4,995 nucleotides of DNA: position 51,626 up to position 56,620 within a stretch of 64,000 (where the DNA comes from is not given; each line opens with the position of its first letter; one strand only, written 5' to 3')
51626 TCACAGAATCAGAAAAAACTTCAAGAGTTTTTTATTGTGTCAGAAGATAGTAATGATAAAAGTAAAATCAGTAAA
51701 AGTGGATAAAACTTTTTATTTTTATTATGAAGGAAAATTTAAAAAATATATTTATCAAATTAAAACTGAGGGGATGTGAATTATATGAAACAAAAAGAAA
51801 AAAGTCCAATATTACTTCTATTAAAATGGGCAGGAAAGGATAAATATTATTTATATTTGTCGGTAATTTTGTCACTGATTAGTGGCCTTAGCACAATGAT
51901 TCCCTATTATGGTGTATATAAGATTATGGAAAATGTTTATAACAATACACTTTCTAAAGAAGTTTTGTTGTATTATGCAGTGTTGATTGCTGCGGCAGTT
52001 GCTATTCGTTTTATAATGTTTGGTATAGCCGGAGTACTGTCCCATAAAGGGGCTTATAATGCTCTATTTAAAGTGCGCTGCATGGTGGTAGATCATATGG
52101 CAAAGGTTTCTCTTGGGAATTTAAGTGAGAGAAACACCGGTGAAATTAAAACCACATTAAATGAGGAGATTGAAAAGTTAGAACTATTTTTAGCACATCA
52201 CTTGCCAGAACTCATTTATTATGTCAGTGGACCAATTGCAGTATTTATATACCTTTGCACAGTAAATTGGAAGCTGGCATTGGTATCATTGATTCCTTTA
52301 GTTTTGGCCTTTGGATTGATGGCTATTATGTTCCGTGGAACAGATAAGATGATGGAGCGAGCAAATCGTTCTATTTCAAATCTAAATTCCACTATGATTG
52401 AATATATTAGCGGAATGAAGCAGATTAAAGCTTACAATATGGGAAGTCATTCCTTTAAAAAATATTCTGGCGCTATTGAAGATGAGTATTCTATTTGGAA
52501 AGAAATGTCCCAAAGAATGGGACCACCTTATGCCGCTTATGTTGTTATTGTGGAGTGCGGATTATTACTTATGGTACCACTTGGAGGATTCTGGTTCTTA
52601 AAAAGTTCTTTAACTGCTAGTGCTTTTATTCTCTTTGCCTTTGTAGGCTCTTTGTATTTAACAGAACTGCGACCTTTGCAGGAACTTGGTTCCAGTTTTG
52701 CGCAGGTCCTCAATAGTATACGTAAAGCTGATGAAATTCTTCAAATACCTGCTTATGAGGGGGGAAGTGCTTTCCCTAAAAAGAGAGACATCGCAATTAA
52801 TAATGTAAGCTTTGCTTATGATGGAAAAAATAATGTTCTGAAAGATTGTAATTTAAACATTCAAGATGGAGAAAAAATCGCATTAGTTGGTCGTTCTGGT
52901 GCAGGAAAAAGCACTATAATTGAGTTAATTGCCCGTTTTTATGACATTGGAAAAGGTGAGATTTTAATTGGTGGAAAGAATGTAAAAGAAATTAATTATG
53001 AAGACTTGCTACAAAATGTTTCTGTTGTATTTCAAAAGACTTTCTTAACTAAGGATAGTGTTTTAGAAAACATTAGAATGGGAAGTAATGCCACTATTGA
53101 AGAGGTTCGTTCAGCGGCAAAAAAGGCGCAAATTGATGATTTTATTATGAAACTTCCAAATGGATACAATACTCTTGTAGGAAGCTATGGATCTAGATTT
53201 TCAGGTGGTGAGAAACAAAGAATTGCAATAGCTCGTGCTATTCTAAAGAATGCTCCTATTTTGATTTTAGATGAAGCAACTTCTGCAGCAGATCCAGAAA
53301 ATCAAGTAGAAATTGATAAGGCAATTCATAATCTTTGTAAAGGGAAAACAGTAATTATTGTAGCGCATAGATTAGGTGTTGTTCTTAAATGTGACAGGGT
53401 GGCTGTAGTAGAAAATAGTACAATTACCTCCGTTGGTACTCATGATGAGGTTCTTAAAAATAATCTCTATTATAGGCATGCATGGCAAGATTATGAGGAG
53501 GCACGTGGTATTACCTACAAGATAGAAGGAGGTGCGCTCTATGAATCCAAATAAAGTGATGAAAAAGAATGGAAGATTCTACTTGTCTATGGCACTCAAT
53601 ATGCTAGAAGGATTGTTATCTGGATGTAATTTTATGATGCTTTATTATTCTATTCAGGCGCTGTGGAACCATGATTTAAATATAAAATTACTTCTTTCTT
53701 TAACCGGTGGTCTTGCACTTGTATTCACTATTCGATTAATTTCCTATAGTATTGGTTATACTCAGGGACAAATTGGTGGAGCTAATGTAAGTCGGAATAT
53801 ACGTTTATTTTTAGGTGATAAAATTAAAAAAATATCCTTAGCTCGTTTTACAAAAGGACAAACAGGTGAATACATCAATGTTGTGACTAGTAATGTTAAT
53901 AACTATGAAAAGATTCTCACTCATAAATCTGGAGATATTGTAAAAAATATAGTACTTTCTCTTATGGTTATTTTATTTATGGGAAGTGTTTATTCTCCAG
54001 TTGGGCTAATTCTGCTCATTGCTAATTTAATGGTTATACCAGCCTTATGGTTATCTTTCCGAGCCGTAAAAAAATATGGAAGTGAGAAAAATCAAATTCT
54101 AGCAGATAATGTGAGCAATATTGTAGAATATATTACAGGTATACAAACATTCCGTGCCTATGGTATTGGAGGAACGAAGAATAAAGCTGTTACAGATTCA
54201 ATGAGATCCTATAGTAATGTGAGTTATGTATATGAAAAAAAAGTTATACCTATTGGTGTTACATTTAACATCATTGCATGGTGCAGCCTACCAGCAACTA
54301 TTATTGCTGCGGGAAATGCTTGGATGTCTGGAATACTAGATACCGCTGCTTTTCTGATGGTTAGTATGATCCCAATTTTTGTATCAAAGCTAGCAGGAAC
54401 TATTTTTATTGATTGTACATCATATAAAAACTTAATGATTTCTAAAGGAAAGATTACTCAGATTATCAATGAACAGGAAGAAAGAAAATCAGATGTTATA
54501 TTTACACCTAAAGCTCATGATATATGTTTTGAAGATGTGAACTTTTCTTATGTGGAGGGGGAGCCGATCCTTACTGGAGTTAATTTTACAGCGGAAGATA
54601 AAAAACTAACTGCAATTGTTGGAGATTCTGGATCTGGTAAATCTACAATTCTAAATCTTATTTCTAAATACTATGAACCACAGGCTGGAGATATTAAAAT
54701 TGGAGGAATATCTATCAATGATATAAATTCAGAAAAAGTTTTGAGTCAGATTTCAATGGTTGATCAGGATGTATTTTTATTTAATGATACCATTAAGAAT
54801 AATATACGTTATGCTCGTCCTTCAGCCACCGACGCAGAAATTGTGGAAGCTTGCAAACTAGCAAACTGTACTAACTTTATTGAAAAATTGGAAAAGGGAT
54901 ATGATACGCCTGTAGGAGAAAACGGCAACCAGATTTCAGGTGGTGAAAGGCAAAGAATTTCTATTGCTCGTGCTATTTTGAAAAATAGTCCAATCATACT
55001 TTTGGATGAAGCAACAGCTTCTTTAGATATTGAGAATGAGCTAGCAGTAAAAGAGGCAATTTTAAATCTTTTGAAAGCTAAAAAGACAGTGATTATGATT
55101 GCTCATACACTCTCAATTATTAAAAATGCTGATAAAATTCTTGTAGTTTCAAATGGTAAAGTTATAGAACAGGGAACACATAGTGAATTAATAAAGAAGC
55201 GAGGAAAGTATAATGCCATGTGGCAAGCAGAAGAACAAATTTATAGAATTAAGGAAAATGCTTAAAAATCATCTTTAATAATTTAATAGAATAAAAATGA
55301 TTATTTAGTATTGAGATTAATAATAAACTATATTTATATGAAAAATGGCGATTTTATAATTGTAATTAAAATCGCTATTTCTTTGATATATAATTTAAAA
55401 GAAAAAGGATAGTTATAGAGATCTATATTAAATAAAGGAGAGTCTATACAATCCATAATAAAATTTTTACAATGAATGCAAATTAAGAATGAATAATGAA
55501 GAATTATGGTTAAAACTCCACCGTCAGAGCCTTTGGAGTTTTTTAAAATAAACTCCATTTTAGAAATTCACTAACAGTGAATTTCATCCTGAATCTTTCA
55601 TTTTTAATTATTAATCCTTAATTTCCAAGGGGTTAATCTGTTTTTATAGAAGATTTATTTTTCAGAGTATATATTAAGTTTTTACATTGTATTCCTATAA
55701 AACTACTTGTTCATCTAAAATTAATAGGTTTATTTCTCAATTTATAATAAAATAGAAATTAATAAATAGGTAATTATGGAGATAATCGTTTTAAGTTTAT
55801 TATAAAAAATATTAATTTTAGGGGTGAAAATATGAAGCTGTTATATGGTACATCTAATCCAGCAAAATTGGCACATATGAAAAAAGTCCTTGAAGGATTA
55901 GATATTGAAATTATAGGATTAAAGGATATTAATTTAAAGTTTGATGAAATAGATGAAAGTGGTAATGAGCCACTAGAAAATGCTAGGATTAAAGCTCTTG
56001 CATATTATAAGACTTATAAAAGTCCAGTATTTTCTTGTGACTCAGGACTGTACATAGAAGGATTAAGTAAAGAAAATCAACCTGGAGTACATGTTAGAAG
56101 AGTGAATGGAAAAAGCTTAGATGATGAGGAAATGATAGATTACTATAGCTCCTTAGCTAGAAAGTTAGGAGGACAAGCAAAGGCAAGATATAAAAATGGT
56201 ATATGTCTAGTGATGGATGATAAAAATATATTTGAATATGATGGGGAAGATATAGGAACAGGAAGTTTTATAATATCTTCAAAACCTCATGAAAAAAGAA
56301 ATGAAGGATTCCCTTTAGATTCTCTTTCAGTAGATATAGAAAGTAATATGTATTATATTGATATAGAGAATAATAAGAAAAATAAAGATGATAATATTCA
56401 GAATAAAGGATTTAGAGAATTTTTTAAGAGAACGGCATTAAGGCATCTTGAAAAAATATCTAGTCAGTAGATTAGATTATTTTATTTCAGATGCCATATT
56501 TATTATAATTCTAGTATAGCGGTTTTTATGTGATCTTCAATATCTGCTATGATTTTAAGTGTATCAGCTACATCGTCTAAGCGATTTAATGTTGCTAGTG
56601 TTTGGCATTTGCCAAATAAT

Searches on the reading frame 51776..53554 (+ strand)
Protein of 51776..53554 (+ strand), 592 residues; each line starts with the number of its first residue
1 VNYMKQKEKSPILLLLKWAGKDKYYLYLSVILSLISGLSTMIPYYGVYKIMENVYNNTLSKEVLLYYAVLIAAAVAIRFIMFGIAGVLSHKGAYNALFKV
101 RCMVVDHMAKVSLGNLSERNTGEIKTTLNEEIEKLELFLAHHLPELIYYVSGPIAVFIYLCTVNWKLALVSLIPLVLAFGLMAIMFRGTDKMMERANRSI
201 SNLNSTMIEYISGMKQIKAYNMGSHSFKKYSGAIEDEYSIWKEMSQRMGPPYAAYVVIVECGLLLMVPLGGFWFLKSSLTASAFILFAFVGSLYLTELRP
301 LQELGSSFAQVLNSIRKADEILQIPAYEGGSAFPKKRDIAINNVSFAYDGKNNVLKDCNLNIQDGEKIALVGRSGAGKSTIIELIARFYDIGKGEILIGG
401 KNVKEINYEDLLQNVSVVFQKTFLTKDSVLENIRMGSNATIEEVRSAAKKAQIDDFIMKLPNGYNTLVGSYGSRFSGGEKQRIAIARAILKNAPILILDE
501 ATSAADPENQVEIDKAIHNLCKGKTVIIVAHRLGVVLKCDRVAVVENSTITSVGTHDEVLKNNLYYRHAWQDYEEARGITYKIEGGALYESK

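Call 24: search_protein_families(library=pfam, proteins=[window:51776-53554:+])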
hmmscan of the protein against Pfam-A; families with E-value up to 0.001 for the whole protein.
window:51776-53554:+ (592 aa): 5 families
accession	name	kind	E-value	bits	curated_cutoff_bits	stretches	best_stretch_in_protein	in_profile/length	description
PF00005.33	ABC_tran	-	8.8e-34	117.5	25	1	355-503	1-137/137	ABC transporter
PF00664.28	ABC_membrane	-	2.9e-25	89.9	28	1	27-287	2-263/274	ABC transporter transmembrane region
PF02463.25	SMC_N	-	4.8e-09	36.4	40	1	372-546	31-212/220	RecF/RecN/SMC N terminal domain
PF07728.20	AAA_5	-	2e-05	25.1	22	1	369-451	3-82/139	AAA domain (dynein-related subfamily)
PF09818.15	ABC_ATPase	-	2.8e-05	23.7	23.2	1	446-521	130-201/283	P-loop domain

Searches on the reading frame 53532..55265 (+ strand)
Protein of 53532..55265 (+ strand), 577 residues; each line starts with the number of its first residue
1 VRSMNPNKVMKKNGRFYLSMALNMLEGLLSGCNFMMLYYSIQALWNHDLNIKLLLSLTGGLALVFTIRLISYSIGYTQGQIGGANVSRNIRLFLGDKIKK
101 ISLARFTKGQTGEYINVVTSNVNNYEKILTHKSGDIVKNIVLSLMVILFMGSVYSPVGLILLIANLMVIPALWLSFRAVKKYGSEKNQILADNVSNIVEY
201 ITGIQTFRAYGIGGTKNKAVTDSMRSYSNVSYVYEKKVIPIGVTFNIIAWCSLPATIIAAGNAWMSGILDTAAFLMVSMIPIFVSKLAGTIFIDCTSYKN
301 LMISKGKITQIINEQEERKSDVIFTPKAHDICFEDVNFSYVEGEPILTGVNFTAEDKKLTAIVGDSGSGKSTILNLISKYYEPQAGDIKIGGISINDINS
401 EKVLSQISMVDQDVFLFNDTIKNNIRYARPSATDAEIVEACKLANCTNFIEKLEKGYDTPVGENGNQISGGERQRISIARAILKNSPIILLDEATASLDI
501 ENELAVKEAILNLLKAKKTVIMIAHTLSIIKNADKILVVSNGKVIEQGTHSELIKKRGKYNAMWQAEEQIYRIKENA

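Call 24: search_protein_families(library=pfam, proteins=[window:53532-55265:+])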
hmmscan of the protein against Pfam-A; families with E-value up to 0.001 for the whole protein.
window:53532-55265:+ (577 aa): 7 families
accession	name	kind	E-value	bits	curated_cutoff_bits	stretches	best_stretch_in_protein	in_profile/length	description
PF00005.33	ABC_tran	-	1.4e-32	113.6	25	1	347-496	1-137/137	ABC transporter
PF00664.28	ABC_membrane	-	4.8e-10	40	28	1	60-236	46-222/274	ABC transporter transmembrane region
PF02463.25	SMC_N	-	3.7e-08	33.5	40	1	356-541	23-213/220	RecF/RecN/SMC N terminal domain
PF09818.15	ABC_ATPase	-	0.0001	21.9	23.2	0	434-530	125-218/283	P-loop domain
PF20720.3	nSTAND3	-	0.00043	20.5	27.2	0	355-443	15-97/155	Novel STAND NTPase 3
PF13555.12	AAA_29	-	0.00046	20.3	27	0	353-374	18-39/61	P-loop containing region of AAA domain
PF13476.12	AAA_23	-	0.00056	21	27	1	350-401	15-66/201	AAA domain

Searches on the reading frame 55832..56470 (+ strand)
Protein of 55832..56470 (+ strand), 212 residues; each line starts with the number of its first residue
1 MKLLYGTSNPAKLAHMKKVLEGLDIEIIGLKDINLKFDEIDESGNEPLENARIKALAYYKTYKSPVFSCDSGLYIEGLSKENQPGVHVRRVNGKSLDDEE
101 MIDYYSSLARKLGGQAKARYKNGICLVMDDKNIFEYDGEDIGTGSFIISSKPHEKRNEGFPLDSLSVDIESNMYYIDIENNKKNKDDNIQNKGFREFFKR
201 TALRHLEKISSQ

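Call 24: search_protein_families(library=pfam, proteins=[window:55832-56470:+])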
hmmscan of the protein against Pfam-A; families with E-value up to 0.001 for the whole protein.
window:55832-56470:+ (212 aa): 1 family
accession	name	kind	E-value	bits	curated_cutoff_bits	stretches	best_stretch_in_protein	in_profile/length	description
PF01725.21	Ham1p_like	-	6.8e-18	65.7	22.5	1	5-143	3-136/186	Ham1 family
